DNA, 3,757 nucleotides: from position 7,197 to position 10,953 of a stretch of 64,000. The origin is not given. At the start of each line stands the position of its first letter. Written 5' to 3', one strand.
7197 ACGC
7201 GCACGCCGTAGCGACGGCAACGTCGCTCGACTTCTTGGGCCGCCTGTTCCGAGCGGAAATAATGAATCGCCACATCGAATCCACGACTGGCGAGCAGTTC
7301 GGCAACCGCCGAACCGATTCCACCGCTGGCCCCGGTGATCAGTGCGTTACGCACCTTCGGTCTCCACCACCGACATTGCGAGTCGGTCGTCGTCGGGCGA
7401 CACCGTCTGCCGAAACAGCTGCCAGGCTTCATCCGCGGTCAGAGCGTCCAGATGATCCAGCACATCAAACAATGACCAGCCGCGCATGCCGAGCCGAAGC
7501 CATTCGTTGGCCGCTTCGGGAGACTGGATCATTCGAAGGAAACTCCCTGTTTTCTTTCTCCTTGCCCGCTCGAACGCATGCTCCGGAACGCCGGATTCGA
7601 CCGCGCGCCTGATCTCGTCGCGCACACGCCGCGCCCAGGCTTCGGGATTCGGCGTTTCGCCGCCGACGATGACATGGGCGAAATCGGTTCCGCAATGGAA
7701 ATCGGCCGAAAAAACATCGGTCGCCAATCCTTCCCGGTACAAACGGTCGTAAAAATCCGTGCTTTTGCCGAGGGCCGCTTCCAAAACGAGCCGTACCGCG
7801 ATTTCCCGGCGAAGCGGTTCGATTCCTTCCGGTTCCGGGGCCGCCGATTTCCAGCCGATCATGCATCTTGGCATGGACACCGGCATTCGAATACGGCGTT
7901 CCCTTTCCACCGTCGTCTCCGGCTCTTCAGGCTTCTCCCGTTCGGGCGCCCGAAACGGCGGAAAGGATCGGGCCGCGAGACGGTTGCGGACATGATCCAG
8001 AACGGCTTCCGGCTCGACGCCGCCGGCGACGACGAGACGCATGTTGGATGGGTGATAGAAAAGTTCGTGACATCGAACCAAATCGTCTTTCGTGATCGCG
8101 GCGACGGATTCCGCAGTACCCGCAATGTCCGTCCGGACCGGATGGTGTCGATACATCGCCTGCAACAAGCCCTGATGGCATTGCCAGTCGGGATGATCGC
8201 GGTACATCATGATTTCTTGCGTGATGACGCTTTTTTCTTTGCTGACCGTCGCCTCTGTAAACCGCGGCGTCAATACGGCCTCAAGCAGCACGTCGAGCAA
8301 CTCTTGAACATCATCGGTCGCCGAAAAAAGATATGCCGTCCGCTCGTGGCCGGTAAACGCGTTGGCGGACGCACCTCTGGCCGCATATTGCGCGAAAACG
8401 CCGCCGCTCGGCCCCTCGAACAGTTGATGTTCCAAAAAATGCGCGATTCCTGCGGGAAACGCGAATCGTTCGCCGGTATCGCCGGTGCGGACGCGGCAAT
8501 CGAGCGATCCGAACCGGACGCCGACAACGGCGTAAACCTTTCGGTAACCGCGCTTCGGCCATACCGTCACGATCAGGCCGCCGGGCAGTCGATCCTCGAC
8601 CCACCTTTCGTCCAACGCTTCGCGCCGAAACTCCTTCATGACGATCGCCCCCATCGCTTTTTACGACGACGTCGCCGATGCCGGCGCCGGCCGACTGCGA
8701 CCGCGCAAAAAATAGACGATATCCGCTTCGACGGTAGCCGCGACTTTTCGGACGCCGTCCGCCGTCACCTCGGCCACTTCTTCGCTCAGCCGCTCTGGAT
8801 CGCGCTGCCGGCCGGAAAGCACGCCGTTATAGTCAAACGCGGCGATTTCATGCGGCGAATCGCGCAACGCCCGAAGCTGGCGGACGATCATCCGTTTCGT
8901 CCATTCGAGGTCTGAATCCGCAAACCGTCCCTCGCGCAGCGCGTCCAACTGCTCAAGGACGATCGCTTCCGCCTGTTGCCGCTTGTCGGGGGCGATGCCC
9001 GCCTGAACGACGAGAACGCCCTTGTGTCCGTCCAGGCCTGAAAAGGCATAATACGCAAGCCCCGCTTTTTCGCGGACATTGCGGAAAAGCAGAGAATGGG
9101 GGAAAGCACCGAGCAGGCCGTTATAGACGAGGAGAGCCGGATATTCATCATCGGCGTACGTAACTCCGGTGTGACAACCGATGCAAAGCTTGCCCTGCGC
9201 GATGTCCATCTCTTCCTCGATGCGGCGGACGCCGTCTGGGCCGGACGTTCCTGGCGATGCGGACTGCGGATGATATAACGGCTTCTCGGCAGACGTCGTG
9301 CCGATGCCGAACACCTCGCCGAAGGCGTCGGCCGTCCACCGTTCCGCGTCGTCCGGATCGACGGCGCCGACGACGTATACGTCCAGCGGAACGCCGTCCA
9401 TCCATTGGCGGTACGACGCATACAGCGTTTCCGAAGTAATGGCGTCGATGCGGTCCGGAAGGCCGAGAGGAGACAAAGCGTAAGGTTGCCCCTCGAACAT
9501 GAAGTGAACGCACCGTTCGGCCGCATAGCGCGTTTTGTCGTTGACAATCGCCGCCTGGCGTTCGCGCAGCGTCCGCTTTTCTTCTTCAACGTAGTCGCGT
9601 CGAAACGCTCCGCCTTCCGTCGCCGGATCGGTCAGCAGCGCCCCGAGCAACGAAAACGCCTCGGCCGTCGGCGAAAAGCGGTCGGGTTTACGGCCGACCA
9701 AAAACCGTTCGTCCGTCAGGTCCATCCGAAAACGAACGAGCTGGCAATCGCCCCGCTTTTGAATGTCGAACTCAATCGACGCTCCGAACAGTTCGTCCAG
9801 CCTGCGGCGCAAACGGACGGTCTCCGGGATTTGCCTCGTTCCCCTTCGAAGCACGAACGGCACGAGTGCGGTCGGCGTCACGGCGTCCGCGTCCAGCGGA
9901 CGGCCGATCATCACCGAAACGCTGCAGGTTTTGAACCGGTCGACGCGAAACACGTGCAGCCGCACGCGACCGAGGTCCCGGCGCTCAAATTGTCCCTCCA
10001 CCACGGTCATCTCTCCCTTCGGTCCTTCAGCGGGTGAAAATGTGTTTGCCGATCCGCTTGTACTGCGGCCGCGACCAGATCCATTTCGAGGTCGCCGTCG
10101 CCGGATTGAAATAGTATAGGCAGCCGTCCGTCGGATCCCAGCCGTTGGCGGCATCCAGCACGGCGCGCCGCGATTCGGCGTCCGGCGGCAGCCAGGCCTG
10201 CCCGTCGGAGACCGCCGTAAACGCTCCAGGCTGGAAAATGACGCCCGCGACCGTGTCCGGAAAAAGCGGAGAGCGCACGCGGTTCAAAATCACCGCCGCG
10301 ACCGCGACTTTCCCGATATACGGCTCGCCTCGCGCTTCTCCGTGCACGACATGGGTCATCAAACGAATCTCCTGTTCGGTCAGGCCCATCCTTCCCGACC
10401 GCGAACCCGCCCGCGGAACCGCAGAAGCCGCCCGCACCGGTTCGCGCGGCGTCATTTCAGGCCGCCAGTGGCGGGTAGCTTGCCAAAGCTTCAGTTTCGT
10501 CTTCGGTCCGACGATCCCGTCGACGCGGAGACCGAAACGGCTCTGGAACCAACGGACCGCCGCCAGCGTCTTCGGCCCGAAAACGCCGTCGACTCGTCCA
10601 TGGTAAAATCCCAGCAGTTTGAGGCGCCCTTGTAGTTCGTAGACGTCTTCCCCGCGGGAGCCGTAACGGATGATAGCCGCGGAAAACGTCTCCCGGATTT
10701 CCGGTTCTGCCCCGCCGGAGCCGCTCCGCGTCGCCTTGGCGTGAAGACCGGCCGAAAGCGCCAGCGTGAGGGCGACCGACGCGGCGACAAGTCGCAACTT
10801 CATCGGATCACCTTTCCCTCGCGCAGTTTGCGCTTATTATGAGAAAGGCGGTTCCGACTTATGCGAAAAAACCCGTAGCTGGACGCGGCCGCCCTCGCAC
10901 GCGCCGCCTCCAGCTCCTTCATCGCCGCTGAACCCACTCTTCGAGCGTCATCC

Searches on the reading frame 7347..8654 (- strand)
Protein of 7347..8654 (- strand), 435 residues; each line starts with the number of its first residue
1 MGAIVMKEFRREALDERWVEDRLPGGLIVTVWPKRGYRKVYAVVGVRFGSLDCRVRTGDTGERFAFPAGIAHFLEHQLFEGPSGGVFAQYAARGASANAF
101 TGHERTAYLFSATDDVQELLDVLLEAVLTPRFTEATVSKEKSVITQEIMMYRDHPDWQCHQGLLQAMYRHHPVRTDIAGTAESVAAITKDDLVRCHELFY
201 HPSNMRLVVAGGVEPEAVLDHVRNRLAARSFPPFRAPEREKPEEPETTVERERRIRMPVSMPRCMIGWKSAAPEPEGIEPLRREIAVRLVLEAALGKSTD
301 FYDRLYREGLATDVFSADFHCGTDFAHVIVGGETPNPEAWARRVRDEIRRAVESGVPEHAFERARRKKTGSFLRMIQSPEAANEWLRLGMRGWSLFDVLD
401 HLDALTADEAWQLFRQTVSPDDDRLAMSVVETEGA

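Call 83: search_protein_families(library=ncbifam, max_evalue=1e-10, proteins=[window:7347-8654:-])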
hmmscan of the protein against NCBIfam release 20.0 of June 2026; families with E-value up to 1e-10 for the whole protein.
window:7347-8654:- (435 aa): 3 families
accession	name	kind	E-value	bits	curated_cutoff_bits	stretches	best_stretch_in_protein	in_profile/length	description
NF047421.1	YfmH_fam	equivalog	2.1e-133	445.6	250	1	12-430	4-421/425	EF-P 5-aminopentanol modification-associated protein YfmH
TIGR02110.1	PQQ_syn_pqqF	equivalog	8.1e-15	54.6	320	1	53-243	26-219/697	pyrroloquinoline quinone biosynthesis protein PqqF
NF047422.1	YfmF_fam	equivalog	1.4e-12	47.3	285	1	111-250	93-240/412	EF-P 5-aminopentanol modification-associated protein YfmF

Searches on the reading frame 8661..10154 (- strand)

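Call 83: search_protein_families(library=ncbifam, max_evalue=1e-10, proteins=[window:8661-10154:-])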
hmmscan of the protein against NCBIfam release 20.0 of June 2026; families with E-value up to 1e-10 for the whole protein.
window:8661-10154:- (497 aa): 1 family
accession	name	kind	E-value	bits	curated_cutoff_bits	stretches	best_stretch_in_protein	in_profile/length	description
NF047422.1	YfmF_fam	equivalog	1.7e-125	419.2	285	1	63-485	2-411/412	EF-P 5-aminopentanol modification-associated protein YfmF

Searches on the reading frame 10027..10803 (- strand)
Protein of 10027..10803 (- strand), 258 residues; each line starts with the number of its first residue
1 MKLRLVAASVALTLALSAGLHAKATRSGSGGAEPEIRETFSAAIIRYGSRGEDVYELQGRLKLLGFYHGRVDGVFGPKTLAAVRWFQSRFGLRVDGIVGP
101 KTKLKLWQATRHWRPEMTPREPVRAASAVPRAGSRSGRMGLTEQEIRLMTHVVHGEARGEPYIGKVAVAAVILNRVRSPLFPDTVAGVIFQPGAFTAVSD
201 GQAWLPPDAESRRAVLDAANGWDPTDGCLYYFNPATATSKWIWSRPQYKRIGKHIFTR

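Call 83: search_protein_families(library=ncbifam, max_evalue=1e-10, proteins=[window:10027-10803:-])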
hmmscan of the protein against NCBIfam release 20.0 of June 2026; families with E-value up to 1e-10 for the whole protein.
window:10027-10803:- (258 aa): 1 family
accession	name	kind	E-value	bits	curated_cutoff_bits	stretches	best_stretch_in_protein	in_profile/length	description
TIGR02869.1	spore_SleB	equivalog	7.1e-88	293.7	236.5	1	40-258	2-201/201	spore cortex-lytic enzyme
